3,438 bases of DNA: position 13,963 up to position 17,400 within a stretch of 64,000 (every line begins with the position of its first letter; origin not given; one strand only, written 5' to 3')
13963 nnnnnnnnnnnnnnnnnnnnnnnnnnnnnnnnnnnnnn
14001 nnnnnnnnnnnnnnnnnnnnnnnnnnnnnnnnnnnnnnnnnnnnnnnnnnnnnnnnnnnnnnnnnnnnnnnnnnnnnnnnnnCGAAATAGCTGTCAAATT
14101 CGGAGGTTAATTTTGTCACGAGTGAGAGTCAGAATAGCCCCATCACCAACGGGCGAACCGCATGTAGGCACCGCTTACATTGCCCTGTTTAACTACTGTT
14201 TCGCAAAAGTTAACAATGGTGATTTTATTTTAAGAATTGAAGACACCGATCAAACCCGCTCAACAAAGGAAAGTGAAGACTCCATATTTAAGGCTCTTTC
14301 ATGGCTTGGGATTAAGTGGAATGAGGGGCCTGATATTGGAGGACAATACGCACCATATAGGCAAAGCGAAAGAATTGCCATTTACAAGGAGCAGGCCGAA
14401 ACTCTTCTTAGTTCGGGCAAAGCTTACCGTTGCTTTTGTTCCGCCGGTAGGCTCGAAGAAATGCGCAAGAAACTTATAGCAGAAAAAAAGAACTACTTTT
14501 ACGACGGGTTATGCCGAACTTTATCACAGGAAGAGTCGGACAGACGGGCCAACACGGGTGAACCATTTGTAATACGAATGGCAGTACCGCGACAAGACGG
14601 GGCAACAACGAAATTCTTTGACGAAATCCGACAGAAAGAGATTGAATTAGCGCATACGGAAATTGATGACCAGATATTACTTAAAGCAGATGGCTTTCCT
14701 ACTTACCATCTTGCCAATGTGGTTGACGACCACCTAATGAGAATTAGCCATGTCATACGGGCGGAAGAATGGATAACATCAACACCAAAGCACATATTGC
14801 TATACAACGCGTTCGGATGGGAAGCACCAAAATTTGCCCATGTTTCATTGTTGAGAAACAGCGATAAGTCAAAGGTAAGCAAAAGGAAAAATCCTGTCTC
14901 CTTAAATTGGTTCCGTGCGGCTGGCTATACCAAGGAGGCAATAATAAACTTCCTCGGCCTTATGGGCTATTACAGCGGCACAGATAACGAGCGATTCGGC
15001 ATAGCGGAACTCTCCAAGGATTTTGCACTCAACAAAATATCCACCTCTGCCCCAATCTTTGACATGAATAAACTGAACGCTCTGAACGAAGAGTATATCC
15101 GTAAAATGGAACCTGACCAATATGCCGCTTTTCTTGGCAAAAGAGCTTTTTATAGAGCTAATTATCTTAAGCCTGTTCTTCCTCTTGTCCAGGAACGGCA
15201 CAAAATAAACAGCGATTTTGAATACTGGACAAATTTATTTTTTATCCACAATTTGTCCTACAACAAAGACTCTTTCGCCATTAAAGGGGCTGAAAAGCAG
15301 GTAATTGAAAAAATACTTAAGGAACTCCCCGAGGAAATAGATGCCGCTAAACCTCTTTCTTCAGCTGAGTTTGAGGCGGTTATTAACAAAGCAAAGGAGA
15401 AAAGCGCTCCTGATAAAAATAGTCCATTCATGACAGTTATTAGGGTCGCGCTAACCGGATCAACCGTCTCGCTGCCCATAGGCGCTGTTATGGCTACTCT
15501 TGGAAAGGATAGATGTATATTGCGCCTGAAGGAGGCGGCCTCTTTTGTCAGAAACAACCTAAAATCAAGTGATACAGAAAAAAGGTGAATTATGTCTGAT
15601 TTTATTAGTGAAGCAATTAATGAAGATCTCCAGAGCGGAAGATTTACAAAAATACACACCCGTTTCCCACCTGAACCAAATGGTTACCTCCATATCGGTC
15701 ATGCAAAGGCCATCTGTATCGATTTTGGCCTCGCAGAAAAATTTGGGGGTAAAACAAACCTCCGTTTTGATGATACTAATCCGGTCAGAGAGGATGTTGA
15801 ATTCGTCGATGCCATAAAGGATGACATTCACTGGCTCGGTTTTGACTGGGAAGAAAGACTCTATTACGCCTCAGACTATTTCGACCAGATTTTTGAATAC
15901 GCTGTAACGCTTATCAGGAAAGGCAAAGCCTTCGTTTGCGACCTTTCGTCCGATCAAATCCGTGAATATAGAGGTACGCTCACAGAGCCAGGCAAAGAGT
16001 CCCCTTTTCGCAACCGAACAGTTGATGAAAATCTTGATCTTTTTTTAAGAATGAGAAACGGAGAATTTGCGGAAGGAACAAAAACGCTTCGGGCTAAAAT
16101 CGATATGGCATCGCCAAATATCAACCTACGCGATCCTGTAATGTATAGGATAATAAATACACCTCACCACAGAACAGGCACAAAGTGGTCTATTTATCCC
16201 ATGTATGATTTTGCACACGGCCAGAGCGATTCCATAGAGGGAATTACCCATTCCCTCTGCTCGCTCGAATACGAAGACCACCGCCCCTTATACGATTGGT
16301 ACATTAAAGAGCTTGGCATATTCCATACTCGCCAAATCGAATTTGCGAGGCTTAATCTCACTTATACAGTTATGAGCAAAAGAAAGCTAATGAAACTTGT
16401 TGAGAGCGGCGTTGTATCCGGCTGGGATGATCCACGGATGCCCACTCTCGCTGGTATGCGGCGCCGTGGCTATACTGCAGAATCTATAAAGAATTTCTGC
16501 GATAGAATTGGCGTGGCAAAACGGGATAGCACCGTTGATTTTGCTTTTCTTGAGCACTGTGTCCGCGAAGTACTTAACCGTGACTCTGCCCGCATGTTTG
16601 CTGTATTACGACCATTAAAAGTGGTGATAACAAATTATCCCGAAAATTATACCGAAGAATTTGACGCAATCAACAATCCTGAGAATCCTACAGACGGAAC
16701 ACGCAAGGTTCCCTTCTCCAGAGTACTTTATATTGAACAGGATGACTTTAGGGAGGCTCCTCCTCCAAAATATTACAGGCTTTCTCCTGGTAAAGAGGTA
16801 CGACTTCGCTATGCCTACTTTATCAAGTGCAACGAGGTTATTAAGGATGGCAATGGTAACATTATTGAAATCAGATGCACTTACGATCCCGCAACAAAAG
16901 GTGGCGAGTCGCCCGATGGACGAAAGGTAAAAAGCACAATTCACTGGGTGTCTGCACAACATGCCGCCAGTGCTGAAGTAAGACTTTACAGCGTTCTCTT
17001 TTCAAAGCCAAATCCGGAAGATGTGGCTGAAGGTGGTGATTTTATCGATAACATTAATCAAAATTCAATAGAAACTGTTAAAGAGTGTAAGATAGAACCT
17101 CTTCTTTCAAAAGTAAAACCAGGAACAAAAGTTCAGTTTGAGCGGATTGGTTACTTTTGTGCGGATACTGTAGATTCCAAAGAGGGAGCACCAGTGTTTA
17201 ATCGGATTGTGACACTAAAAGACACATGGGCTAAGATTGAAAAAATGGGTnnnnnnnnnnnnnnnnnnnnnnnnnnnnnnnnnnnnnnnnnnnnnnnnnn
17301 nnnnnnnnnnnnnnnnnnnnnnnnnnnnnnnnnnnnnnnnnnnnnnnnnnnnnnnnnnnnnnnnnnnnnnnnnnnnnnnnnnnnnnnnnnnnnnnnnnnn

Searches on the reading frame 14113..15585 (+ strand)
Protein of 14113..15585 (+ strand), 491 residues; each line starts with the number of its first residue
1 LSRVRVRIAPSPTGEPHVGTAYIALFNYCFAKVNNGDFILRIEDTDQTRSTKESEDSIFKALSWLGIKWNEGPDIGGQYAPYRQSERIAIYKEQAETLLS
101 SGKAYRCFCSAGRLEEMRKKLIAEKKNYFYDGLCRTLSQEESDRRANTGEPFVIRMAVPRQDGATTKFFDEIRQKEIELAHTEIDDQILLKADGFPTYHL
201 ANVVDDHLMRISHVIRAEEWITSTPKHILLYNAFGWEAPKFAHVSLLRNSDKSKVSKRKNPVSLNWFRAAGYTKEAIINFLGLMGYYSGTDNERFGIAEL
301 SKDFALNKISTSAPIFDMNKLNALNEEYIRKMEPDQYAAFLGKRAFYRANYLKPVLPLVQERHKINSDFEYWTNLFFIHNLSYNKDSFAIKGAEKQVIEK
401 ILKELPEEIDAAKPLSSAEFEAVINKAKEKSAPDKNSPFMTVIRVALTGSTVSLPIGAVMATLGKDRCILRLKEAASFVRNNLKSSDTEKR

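Call 49: search_protein_families(library=pfam, proteins=[window:14113-15585:+], max_evalue=0.0001)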
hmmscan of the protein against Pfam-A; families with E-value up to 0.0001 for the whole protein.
window:14113-15585:+ (491 aa): 2 families
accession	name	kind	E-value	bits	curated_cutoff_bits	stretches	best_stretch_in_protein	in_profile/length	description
PF00749.27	tRNA-synt_1c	-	3.7e-102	341.9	23.4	1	4-322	2-313/314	tRNA synthetases class I (E and Q), catalytic domain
PF19269.4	Anticodon_2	-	9.8e-20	71.8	23.6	1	345-475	10-140/141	Anticodon binding domain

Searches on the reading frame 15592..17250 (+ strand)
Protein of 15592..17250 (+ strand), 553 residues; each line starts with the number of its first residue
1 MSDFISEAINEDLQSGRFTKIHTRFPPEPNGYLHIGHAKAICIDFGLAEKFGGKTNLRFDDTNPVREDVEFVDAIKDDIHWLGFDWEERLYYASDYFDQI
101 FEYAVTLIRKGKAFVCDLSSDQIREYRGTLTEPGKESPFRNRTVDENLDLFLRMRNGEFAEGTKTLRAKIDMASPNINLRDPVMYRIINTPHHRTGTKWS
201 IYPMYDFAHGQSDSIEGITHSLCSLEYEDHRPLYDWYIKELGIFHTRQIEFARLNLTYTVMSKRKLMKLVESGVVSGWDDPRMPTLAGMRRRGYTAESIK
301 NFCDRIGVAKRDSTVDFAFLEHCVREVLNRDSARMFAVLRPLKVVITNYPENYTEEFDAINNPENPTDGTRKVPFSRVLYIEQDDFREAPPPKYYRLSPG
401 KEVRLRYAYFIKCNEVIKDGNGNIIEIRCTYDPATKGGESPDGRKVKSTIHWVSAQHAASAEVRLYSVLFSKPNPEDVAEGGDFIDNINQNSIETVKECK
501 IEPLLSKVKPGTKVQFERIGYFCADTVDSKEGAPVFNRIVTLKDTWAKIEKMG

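Call 49: search_protein_families(library=pfam, proteins=[window:15592-17250:+], max_evalue=0.0001)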
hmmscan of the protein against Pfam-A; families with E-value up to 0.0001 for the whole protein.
window:15592-17250:+ (553 aa): 3 families
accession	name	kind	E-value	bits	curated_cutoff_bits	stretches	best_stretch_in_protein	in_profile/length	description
PF00749.27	tRNA-synt_1c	-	3.5e-107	358.4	23.4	1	20-329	1-313/314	tRNA synthetases class I (E and Q), catalytic domain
PF03950.23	tRNA-synt_1c_C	-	8.8e-31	106.4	23.9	1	333-432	2-91/91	tRNA synthetases class I (E and Q), anti-codon binding domain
PF20974.2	tRNA-synt_1c_C2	-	1.7e-22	80.3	23.9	1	449-525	1-69/69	tRNA synthetases class I (E and Q), anti-codon binding domain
